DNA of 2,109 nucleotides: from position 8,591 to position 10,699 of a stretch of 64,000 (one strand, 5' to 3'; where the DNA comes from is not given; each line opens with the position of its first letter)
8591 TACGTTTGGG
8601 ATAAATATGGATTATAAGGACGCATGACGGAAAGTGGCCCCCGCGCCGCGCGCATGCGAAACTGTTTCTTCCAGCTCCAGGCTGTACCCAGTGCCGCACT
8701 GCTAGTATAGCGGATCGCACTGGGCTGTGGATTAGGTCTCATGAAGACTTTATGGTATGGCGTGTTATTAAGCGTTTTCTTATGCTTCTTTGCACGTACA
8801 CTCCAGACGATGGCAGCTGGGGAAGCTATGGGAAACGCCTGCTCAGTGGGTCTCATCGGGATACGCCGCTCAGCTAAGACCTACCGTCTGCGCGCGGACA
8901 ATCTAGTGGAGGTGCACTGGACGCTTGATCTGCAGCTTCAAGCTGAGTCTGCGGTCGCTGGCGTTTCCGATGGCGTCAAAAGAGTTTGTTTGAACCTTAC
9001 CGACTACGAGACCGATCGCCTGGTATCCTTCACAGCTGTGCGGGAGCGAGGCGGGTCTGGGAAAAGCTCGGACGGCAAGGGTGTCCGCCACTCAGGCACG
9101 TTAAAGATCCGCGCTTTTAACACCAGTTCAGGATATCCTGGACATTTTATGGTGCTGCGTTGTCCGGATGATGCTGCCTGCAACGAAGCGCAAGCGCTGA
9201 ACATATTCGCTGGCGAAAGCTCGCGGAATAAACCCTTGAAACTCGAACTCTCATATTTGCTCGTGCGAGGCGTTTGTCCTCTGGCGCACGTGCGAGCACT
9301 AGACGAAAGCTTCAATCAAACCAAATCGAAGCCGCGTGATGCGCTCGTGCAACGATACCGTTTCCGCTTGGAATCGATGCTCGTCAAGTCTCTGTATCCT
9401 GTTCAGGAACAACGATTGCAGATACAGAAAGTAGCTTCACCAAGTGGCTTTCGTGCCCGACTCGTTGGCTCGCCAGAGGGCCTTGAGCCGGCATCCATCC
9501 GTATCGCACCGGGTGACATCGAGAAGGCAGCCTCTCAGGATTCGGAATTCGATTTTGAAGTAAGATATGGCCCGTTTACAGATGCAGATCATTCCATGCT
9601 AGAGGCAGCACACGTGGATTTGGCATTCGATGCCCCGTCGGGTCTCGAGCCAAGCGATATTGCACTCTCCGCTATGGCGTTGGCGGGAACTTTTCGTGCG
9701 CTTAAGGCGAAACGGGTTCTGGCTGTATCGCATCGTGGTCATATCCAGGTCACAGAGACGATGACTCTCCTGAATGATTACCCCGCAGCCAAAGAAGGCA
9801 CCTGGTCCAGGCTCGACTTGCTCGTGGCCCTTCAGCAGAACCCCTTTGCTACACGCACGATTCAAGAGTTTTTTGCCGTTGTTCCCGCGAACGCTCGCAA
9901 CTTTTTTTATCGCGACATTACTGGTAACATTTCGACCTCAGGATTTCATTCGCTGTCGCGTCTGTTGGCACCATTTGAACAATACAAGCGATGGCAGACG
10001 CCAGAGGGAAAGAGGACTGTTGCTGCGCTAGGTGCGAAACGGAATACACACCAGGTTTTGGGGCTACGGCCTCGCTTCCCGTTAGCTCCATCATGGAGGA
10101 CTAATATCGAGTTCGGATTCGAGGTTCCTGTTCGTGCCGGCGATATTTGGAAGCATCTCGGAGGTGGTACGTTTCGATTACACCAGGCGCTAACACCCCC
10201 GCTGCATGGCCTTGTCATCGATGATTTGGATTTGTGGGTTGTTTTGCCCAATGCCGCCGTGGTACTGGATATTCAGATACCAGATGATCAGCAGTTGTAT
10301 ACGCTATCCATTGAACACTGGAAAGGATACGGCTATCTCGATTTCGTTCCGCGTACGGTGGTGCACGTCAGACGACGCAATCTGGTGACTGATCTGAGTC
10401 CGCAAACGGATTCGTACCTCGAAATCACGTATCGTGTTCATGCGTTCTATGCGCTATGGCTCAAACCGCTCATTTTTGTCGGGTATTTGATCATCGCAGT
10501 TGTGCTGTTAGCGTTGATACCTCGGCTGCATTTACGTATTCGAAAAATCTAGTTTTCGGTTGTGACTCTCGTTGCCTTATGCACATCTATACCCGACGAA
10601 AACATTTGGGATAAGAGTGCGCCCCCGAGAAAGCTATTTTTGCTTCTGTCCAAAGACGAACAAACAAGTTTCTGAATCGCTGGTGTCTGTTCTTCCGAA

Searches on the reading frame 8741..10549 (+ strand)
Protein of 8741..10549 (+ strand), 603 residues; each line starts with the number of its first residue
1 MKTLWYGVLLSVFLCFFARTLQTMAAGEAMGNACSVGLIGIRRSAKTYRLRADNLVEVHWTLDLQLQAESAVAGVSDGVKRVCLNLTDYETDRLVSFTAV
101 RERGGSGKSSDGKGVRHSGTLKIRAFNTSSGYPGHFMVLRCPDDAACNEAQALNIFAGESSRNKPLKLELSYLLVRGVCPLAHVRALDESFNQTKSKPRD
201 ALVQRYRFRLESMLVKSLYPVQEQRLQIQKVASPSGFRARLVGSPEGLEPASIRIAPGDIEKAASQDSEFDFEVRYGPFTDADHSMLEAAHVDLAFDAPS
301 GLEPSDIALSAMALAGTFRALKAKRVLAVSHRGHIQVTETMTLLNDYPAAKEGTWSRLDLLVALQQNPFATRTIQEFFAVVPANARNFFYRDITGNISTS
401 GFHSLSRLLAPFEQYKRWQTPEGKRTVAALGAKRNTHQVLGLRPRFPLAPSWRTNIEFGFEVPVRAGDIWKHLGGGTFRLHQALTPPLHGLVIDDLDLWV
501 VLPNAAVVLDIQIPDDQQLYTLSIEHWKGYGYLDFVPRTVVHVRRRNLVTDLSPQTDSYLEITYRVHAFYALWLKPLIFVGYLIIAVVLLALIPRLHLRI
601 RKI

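Call 13: search_protein_families(library=pfam, proteins=[window:8741-10549:+], max_evalue=0.01)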
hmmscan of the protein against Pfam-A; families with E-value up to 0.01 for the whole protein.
window:8741-10549:+ (603 aa): 1 family
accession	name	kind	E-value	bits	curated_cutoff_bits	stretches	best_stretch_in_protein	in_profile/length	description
PF04597.19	Ribophorin_I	-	6.7e-34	118.2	25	1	319-592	199-435/437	Ribophorin I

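Call 15: find_encoding_contigs(protein=window:8741-10549:+, flank=10000, max_places=6)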
Protein window:8741-10549:+ (603 aa): no gene with exactly this product is on record in the collection.
